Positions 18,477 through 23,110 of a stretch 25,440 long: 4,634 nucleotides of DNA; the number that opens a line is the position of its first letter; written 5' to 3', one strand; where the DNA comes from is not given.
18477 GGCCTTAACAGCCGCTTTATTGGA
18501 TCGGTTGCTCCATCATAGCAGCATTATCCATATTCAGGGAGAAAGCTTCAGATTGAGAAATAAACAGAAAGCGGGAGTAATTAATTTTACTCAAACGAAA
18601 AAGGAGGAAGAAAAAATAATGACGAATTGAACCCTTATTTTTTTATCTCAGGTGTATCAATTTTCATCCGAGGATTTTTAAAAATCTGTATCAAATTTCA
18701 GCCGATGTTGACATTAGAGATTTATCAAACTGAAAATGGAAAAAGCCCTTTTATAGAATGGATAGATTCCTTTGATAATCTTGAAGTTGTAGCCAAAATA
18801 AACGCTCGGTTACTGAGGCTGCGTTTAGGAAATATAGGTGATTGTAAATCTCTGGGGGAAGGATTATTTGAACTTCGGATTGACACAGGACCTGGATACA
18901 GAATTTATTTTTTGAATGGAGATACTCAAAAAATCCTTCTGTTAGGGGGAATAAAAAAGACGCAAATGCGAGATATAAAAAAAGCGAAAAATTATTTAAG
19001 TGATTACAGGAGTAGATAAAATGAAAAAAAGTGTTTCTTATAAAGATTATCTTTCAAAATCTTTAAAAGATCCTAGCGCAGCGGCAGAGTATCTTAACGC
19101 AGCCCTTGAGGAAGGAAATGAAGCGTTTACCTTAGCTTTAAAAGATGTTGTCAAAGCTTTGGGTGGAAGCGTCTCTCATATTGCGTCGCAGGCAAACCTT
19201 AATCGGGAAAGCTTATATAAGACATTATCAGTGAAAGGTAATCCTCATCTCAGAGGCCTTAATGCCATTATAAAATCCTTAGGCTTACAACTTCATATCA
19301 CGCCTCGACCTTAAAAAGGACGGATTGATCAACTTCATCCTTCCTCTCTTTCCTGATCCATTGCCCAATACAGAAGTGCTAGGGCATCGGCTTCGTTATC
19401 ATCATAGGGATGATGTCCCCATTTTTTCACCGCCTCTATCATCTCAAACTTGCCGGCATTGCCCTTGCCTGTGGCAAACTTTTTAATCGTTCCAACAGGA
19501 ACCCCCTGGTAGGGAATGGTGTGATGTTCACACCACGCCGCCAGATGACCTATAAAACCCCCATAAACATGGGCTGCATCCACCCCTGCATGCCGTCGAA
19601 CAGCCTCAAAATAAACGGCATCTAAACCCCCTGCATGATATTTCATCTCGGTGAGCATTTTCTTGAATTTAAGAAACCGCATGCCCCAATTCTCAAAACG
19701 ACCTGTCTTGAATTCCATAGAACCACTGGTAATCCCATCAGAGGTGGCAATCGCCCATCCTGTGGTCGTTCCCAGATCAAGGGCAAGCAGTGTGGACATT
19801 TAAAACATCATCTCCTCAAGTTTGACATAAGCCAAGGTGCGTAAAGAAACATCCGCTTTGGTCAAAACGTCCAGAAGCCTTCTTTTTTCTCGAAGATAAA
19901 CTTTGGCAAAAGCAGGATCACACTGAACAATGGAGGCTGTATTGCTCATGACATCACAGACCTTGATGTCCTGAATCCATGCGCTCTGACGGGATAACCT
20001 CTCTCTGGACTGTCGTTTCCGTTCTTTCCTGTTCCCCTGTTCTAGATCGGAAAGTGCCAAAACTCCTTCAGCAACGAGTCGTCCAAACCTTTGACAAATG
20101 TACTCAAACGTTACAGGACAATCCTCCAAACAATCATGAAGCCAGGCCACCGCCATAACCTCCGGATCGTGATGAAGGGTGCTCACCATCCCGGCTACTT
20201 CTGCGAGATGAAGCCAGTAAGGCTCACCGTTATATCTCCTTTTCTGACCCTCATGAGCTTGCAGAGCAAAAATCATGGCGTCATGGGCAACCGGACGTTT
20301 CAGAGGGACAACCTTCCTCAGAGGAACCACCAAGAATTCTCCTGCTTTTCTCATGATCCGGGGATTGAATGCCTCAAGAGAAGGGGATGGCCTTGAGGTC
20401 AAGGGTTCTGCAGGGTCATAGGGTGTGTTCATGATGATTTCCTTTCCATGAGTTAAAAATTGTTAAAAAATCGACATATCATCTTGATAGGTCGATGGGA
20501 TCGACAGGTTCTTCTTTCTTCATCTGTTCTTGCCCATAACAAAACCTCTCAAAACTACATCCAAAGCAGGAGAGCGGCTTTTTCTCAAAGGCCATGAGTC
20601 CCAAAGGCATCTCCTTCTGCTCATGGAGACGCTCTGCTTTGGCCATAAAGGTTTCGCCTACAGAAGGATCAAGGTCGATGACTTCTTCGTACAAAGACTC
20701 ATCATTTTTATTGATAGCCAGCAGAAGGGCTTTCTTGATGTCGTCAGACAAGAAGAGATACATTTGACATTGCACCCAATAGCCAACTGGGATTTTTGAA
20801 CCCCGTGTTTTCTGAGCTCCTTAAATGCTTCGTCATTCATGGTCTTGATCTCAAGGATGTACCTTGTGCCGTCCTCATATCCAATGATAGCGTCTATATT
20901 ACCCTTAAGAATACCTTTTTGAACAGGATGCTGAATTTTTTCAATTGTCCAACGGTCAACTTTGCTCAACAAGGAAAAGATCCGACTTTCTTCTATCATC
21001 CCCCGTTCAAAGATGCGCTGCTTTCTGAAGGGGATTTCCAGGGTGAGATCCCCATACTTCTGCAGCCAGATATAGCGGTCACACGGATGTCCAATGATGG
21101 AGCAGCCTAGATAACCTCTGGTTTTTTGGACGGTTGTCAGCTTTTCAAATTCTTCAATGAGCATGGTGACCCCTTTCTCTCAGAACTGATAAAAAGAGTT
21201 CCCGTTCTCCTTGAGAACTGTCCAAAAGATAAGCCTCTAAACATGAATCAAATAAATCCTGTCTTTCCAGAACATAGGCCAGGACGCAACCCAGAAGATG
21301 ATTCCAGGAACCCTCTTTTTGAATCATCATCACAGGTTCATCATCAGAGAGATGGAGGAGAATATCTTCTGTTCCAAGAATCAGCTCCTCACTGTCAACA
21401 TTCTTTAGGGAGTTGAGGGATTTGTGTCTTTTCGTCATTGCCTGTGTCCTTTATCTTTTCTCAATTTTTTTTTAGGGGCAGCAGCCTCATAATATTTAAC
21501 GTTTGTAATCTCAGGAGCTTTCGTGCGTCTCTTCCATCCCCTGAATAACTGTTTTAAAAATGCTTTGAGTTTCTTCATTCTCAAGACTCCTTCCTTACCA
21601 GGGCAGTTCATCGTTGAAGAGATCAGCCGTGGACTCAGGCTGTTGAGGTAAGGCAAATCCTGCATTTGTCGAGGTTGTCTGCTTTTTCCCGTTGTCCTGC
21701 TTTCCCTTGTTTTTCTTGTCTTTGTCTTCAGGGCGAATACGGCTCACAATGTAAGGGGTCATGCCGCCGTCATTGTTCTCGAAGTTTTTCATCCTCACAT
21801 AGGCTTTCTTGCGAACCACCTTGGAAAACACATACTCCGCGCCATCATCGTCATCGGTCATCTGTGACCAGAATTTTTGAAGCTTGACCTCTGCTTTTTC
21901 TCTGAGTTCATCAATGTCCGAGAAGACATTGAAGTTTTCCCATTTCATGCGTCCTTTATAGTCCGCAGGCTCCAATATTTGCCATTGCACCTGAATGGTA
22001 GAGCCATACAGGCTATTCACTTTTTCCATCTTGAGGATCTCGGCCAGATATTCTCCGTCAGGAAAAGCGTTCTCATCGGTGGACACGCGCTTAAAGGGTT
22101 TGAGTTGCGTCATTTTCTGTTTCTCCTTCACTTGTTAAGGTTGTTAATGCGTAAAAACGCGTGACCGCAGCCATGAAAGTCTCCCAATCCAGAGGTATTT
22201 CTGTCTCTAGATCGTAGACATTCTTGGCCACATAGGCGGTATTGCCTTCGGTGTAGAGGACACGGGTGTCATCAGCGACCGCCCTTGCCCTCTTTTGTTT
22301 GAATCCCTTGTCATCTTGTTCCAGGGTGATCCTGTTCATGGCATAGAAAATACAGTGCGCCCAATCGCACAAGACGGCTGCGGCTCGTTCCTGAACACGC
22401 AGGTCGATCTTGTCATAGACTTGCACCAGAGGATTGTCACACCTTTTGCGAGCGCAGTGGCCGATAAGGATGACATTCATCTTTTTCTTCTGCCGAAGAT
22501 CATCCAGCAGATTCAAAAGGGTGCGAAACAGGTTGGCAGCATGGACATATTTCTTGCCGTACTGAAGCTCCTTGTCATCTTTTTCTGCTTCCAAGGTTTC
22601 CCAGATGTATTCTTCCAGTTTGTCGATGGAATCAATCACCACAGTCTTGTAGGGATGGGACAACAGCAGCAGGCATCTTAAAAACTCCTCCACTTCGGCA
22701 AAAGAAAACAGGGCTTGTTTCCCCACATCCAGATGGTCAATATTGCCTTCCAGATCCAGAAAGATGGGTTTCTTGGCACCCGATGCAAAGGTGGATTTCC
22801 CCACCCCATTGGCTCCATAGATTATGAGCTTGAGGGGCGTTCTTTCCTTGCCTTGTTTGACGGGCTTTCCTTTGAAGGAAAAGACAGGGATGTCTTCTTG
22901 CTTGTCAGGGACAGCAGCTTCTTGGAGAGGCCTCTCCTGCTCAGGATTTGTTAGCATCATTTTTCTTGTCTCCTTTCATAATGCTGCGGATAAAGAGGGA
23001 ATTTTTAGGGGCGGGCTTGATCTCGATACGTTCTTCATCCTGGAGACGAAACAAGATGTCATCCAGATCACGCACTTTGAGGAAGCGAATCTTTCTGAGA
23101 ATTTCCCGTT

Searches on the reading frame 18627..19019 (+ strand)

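Call 79: search_protein_families(library=pfam, max_evalue=0.01, proteins=[window:18627-19019:+])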
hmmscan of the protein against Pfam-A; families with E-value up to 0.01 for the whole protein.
window:18627-19019:+ (130 aa): 1 family
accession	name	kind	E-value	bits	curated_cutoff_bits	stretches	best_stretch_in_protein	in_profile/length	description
PF05973.20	Gp49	-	9.5e-05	22.8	23.9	1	56-117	12-82/90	Phage derived protein Gp49-like (DUF891)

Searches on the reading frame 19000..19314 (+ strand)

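Call 79: search_protein_families(library=pfam, max_evalue=0.01, proteins=[window:19000-19314:+])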
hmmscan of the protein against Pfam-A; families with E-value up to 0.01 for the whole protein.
window:19000-19314:+ (104 aa): 1 family
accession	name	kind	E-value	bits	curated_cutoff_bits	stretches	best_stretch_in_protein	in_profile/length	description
PF21716.3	dnstrm_HI1420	-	2.1e-16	60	27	1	18-101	7-89/90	Probable addiction module antidote protein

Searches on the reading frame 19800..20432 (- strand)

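Call 17: search_protein_families(library=pfam, max_evalue=0.001, proteins=[window:19800-20432:-])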
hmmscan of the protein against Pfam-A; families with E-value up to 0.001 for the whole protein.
window:19800-20432:- (210 aa): 1 family
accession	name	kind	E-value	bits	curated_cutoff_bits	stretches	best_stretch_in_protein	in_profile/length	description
PF13328.12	HD_4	-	4.1e-15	56.3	27.2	1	52-158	1-112/156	HD domain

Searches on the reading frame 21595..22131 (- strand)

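Call 79: search_protein_families(library=pfam, max_evalue=0.01, proteins=[window:21595-22131:-])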
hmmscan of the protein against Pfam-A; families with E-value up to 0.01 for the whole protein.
window:21595-22131:- (178 aa): 1 family
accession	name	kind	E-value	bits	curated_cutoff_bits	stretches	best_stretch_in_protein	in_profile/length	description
PF05037.18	DUF669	-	0.00016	22.2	21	1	19-89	10-82/138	Protein of unknown function (DUF669)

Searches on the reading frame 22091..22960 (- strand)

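Call 17: search_protein_families(library=pfam, max_evalue=0.001, proteins=[window:22091-22960:-])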
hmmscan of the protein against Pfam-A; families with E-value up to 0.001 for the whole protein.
window:22091-22960:- (289 aa): 1 family
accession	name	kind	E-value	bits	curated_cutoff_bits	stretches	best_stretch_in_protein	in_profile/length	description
PF13479.12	AAA_24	-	3.3e-33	115.6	27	1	42-247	2-193/195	AAA domain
